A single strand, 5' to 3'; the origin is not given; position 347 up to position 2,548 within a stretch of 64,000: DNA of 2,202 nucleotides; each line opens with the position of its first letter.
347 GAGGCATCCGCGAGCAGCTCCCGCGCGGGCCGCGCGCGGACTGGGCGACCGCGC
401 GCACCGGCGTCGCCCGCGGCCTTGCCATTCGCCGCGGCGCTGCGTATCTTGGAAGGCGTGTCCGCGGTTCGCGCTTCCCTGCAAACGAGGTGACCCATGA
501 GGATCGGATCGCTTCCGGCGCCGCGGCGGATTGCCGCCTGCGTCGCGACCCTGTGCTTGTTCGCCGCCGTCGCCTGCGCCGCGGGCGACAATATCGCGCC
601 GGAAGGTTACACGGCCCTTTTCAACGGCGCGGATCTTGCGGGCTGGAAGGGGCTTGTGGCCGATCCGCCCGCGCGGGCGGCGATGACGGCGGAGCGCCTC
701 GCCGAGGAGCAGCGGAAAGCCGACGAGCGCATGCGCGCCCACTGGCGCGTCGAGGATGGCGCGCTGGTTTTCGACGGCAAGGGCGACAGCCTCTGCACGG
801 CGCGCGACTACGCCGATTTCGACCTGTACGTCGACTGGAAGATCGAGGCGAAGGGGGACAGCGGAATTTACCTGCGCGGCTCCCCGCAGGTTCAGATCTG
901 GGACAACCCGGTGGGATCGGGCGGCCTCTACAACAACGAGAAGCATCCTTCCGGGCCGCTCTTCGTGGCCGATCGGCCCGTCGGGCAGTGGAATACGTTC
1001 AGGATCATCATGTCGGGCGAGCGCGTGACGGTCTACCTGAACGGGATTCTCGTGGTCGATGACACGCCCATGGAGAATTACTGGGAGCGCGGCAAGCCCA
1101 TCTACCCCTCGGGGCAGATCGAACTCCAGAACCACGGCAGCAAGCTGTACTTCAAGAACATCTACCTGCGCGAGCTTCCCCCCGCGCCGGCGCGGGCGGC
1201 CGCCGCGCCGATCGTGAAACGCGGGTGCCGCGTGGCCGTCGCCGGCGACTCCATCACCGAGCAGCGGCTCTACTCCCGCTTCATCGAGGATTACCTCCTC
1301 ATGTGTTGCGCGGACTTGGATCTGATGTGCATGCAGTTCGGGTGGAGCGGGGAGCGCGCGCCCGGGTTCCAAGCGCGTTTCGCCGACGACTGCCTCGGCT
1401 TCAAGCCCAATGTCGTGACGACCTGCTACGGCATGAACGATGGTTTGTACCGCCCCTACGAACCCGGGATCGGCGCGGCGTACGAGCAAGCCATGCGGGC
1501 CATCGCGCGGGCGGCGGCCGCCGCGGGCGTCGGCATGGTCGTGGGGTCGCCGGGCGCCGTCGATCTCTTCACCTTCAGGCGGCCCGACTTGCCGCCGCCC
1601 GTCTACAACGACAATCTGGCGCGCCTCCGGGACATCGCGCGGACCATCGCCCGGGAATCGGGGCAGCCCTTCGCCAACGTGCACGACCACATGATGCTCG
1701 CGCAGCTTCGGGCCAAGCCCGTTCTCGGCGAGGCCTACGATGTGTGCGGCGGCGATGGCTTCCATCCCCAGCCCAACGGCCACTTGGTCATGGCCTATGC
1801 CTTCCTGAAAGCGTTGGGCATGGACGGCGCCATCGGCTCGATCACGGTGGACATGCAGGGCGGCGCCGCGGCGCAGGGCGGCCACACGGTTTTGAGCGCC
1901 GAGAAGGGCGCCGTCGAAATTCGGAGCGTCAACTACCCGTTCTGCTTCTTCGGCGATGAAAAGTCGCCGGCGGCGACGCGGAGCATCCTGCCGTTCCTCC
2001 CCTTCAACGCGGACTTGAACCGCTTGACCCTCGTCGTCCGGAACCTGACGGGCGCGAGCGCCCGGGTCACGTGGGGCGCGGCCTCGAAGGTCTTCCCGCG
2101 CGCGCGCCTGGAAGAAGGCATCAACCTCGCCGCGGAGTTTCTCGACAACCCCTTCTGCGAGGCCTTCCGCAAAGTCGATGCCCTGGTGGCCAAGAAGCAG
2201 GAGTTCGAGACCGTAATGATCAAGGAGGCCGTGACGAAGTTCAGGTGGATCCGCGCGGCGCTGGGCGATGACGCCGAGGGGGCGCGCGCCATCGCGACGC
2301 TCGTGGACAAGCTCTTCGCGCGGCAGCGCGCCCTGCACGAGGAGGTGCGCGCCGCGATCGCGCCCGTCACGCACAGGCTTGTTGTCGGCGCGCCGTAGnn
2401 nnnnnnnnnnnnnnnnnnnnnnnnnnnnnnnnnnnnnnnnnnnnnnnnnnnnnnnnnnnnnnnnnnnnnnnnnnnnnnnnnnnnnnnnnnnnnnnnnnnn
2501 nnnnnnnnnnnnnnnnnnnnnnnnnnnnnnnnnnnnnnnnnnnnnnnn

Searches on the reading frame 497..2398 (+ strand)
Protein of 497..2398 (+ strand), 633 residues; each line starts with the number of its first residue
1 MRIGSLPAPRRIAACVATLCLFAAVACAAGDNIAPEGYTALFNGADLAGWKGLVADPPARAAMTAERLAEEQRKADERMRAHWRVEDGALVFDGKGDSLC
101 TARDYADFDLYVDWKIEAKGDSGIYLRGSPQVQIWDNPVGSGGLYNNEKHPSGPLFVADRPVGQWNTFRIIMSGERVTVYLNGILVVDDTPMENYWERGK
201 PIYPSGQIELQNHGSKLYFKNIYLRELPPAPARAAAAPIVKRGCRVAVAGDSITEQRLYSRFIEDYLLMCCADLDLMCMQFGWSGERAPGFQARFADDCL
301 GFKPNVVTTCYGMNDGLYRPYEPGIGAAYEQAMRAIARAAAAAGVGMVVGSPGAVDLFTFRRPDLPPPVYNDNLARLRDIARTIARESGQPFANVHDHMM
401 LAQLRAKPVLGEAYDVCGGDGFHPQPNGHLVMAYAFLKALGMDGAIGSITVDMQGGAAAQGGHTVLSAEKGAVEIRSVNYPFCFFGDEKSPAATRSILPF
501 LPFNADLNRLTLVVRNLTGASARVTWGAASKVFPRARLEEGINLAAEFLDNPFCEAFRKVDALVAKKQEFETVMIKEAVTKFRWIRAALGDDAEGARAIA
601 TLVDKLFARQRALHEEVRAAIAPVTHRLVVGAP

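Call 7: search_protein_families(library=pfam, proteins=[window:497-2398:+])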
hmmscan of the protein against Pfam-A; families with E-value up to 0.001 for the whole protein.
window:497-2398:+ (633 aa): 3 families
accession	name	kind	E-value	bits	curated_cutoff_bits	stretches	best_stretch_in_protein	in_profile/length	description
PF06439.18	3keto-disac_hyd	-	4.4e-42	144.7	26.8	1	37-225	1-187/187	3-keto-disaccharide hydrolase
PF13472.12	Lipase_GDSL_2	-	2.1e-17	64.6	32.9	1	249-429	2-176/178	GDSL-like Lipase/Acylhydrolase family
PF00657.28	Lipase_GDSL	-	4.3e-05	24.2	23.6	1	247-435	2-207/208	GDSL-like Lipase/Acylhydrolase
